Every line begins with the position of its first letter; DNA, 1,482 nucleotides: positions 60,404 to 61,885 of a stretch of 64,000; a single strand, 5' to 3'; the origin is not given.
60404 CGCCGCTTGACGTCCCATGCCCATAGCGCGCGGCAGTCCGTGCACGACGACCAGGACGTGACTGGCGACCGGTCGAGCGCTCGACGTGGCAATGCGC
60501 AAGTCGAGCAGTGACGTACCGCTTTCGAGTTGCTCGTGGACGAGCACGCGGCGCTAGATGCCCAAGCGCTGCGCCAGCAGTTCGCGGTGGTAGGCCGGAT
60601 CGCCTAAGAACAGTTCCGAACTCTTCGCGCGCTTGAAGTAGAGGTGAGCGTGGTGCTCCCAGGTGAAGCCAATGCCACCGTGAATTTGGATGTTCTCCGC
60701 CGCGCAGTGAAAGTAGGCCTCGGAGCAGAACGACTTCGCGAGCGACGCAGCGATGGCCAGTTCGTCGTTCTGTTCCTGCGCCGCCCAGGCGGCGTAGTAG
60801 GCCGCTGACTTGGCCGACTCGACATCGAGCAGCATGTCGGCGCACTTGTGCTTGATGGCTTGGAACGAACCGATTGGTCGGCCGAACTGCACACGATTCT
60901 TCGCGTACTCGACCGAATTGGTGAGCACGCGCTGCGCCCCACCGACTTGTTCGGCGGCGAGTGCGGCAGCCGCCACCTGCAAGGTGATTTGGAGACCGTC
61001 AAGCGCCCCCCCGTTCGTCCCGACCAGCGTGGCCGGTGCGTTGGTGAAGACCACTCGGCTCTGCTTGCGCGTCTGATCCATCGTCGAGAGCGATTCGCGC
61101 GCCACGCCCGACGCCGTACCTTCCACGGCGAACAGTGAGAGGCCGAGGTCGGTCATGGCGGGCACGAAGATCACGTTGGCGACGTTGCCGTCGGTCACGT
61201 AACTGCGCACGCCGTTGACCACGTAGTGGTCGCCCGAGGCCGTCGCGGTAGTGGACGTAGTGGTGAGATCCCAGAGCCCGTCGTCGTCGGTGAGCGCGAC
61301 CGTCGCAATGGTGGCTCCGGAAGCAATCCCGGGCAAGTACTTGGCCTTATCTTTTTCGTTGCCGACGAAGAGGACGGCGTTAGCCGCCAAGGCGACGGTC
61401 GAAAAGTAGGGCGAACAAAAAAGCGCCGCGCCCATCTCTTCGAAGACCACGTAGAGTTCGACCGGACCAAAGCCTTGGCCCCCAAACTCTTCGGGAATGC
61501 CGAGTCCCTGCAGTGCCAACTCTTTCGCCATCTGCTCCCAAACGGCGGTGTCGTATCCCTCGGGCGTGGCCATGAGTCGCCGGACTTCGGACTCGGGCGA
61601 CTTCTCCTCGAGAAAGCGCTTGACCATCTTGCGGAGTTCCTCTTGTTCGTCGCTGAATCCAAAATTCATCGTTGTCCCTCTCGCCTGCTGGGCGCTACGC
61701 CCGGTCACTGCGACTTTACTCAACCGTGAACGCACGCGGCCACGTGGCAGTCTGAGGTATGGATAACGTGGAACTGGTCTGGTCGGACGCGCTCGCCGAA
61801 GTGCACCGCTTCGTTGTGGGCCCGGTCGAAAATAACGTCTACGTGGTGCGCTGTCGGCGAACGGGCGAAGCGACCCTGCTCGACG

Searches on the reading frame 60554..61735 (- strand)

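Call 46: search_protein_families(library=pfam, proteins=[window:60554-61735:-], max_evalue=0.00001)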
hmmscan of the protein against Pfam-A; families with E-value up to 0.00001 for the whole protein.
window:60554-61735:- (393 aa): 4 families
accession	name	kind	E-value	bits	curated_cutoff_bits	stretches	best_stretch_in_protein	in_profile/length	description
PF00441.29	Acyl-CoA_dh_1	-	2.7e-33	115.7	22.4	1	251-391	10-149/150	Acyl-CoA dehydrogenase, C-terminal domain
PF02771.21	Acyl-CoA_dh_N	-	7.1e-20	71.9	22.9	1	28-140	1-112/113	Acyl-CoA dehydrogenase, N-terminal domain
PF02770.24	Acyl-CoA_dh_M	-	2e-09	37.9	33.3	1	146-232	2-96/97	Acyl-CoA dehydrogenase, middle domain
PF08028.16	Acyl-CoA_dh_2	-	6.6e-07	30.1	22.7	1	258-360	2-113/134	Acyl-CoA dehydrogenase, C-terminal domain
